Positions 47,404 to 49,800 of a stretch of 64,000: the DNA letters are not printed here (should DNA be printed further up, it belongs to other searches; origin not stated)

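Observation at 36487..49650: Triplicated novel polytopic membrane-protein family with GT-C-like features (one copy at 36.5 kb, a tandem pair at 45.5-49.6 kb)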

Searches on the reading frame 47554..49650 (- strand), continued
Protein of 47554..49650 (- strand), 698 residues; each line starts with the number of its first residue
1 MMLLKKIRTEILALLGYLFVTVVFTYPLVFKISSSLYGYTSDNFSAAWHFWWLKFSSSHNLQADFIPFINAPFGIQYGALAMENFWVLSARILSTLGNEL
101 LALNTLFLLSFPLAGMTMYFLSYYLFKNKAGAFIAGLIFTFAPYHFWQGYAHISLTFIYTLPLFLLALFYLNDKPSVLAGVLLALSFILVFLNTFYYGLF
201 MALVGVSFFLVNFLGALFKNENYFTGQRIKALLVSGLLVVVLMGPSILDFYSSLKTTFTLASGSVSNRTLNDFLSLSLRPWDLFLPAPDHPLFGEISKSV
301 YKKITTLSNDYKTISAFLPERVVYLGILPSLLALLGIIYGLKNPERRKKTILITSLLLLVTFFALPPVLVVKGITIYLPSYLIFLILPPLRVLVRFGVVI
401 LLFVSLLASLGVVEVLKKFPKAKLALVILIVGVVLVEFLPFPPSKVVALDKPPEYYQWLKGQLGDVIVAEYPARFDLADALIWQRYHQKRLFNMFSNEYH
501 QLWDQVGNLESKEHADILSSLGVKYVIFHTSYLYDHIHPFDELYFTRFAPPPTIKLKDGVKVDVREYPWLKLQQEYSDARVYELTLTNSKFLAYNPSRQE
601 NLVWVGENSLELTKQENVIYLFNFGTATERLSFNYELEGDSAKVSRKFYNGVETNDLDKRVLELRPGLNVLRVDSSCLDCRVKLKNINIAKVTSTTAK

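Call 68: search_protein_representatives(alignment_id=A1)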
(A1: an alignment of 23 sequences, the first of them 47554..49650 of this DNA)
Query: 23 sequences, 603 profile positions. Proteins with E-value up to 0.001 (for the whole library): 24709; up to 1e-10: 13752; up to 1e-30: 4680. The best 150 are listed.
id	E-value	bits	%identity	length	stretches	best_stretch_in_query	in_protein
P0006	1.6e-243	825.9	-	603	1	8-596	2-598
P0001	1.6e-233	792.8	-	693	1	1-600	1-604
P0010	1.1e-200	684.4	-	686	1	6-594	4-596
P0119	6.8e-195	665.2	-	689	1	7-594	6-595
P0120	8.5e-191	651.7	-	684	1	8-601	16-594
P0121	4.7e-186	636.1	-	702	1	2-595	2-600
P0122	7.1e-184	628.9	-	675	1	13-562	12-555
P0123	8.7e-184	628.6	-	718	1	6-591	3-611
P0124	1.6e-183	627.7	-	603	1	7-584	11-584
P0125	2.4e-181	620.5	-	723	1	8-598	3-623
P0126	7.4e-180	615.6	-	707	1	4-596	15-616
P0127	8.1e-178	608.9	-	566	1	6-581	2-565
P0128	8.8e-178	608.7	-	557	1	10-582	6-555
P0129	8.4e-176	602.2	-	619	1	3-584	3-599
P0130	1.6e-174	598.0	-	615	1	5-586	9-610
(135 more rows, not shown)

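Call 69: list_cluster_members(proteins=[P0006, P0013, P0016, P0021, P0038, P0044, P0046, P0059, P0084, P0103])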
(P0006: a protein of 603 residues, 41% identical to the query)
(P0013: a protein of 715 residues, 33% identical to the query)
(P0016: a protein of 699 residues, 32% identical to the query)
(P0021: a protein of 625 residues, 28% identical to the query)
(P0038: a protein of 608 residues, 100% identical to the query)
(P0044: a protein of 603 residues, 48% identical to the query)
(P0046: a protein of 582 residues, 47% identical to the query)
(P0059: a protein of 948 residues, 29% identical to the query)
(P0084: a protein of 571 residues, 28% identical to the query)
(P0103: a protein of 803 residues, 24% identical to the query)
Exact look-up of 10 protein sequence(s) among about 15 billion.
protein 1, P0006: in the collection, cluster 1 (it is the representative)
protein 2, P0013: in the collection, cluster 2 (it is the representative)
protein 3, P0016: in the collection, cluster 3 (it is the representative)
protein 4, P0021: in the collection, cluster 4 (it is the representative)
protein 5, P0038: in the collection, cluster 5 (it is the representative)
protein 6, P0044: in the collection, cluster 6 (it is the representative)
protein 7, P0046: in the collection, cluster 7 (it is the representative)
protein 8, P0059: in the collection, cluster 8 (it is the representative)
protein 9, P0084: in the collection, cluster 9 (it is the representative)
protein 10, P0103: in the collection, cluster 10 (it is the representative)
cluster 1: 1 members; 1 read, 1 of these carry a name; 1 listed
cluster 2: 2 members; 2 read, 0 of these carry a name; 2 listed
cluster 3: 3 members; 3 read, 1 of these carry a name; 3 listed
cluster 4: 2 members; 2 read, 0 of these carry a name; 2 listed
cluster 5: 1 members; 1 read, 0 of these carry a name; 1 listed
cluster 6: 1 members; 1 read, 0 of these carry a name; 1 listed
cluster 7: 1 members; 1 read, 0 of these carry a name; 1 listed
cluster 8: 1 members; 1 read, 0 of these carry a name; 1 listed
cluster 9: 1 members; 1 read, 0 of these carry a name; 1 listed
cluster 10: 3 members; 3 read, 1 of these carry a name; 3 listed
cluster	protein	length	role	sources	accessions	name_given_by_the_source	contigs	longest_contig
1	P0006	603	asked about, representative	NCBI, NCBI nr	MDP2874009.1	MAG: hypothetical protein Q8N84_01825 [bacterium] | hypothetical protein [bacterium]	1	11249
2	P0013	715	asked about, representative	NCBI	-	-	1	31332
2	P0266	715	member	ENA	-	-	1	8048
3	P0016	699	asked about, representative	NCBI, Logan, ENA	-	-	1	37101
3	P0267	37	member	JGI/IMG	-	hypothetical protein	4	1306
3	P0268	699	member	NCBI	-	-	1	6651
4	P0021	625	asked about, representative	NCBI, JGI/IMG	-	-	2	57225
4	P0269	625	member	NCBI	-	-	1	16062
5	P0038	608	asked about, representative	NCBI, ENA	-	-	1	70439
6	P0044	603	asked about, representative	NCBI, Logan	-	-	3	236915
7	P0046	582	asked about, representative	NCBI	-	-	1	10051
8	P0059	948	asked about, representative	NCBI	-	-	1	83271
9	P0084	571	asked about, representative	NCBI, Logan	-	-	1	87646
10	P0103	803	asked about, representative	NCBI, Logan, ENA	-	-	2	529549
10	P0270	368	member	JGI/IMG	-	hypothetical protein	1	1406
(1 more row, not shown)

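Call 77: find_encoding_contigs(protein=P0018, flank=10000, max_places=1)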
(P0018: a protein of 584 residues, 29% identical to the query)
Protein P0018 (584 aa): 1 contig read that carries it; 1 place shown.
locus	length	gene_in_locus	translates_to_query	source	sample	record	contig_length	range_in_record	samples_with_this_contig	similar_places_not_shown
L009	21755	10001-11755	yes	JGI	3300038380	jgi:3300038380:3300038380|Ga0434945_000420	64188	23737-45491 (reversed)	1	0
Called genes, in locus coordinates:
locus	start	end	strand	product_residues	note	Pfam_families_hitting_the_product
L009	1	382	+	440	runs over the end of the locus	PF01210:NAD_Gly3P_dh_N (faint), PF03446:NAD_binding_2 (faint), PF03721:UDPG_MGDP_dh_N, PF00984:UDPG_MGDP_dh, PF03720:UDPG_MGDP_dh_C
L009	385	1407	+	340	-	PF01073:3Beta_HSD, PF01370:Epimerase, PF02719:Polysacc_synt_2 (weak), PF04321:RmlD_sub_bind (weak), PF07993:NAD_binding_4 (weak), PF16363:GDP_Man_Dehyd, PF13460:NAD_binding_10 (weak)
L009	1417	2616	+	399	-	PF00534:Glycos_transf_1, PF13692:Glyco_trans_1_4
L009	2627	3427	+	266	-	PF01507:PAPS_reduct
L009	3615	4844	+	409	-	PF00009:GTP_EFTU, PF01926:MMR_HSR1 (faint), PF03144:GTP_EFTU_D2, PF22594:GTP-eEF1A_C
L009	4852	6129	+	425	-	PF01663:Phosphodiest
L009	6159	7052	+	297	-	PF01663:Phosphodiest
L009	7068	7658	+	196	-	-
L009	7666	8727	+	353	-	PF00535:Glycos_transf_2, PF10111:Glyco_tranf_2_2, PF13641:Glyco_tranf_2_3, PF13506:Glyco_transf_21, PF13632:Glyco_trans_2_3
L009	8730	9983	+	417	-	PF01943:Polysacc_synt (weak), PF01554:MatE (weak), PF13440:Polysacc_synt_3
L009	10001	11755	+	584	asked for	-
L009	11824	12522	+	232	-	PF11306:DUF3108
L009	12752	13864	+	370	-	PF13439:Glyco_transf_4, PF20706:GT4-conflict (weak), PF00982:Glyco_transf_20 (faint), PF00534:Glycos_transf_1, PF13692:Glyco_trans_1_4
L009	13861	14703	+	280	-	PF00535:Glycos_transf_2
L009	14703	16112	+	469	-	PF00483:NTP_transferase, PF12804:NTP_transf_3 (weak), PF22640:ManC_GMP_beta-helix, PF01050:MannoseP_isomer, PF07883:Cupin_2 (weak)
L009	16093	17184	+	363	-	PF01075:Glyco_transf_9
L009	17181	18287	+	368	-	PF01041:DegT_DnrJ_EryC1, PF01053:Cys_Met_Meta_PP (weak), PF00266:Aminotran_5 (weak)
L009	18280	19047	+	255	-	PF00535:Glycos_transf_2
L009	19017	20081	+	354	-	PF01370:Epimerase, PF02719:Polysacc_synt_2, PF04321:RmlD_sub_bind, PF01073:3Beta_HSD, PF07993:NAD_binding_4, PF16363:GDP_Man_Dehyd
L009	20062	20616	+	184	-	PF00702:Hydrolase (faint), PF08645:PNK3P, PF13419:HAD_2, PF13242:Hydrolase_like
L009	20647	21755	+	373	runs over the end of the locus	PF06925:MGDG_synth, PF04101:Glyco_tran_28_C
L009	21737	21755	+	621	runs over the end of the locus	PF17764:PriA_3primeBD, PF00270:DEAD (weak), PF18319:Zn_ribbon_PriA (weak), PF18074:PriA_C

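Call 78: find_encoding_contigs(protein=P0021, flank=10000, max_places=1)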
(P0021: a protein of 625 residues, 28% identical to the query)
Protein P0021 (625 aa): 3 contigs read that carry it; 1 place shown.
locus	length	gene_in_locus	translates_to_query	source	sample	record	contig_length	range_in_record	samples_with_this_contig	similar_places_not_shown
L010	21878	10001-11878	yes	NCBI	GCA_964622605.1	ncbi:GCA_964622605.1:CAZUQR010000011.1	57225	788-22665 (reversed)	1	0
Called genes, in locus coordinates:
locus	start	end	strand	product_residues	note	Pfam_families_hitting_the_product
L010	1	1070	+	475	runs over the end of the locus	PF02310:B12-binding, PF04055:Radical_SAM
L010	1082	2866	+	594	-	-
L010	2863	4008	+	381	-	PF00534:Glycos_transf_1, PF13692:Glyco_trans_1_4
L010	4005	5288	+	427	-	PF02310:B12-binding, PF04055:Radical_SAM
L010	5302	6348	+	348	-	PF01370:Epimerase, PF04321:RmlD_sub_bind (weak), PF16363:GDP_Man_Dehyd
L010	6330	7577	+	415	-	-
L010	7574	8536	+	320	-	PF04321:RmlD_sub_bind, PF01370:Epimerase, PF16363:GDP_Man_Dehyd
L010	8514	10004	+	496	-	-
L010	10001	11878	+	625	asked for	-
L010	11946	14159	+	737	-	-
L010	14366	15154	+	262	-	PF11306:DUF3108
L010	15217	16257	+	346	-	PF01041:DegT_DnrJ_EryC1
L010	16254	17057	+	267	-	PF00535:Glycos_transf_2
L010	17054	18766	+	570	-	PF02543:Carbam_trans_N, PF16861:Carbam_trans_C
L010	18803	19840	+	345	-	PF08241:Methyltransf_11, PF08242:Methyltransf_12 (weak), PF13649:Methyltransf_25, PF13847:Methyltransf_31 (faint)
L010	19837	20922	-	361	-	PF01075:Glyco_transf_9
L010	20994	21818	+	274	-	PF02353:CMAS, PF03848:TehB (weak), PF13489:Methyltransf_23, PF05175:MTS, PF13847:Methyltransf_31, PF08241:Methyltransf_11, PF08242:Methyltransf_12, PF13649:Methyltransf_25, +2 more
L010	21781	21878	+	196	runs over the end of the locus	PF08645:PNK3P (weak), PF13419:HAD_2 (faint), PF13242:Hydrolase_like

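Call 83: find_related_loci(query=A3, collection=metagenome_contigs, flank=10000)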
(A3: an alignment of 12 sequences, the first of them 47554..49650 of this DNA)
Query A3 (698 aa) in metagenome_contigs; peptide patterns used: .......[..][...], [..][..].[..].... (x = any residue, [..] = any of these).
254 stretches matched a pattern; 5 encode a relative of the query (tblastn E <= 1e-3); 4 distinct loci.
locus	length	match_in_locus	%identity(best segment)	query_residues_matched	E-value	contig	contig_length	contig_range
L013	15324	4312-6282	37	25-692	2e-112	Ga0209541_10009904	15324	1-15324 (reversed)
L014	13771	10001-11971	37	25-692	3e-112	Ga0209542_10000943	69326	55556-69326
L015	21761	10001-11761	40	5-586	2e-109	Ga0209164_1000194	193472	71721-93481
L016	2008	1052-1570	29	67-217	9e-7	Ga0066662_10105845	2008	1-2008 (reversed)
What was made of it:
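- Tried and rejected: The metagenome scan added four loci (call 83).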
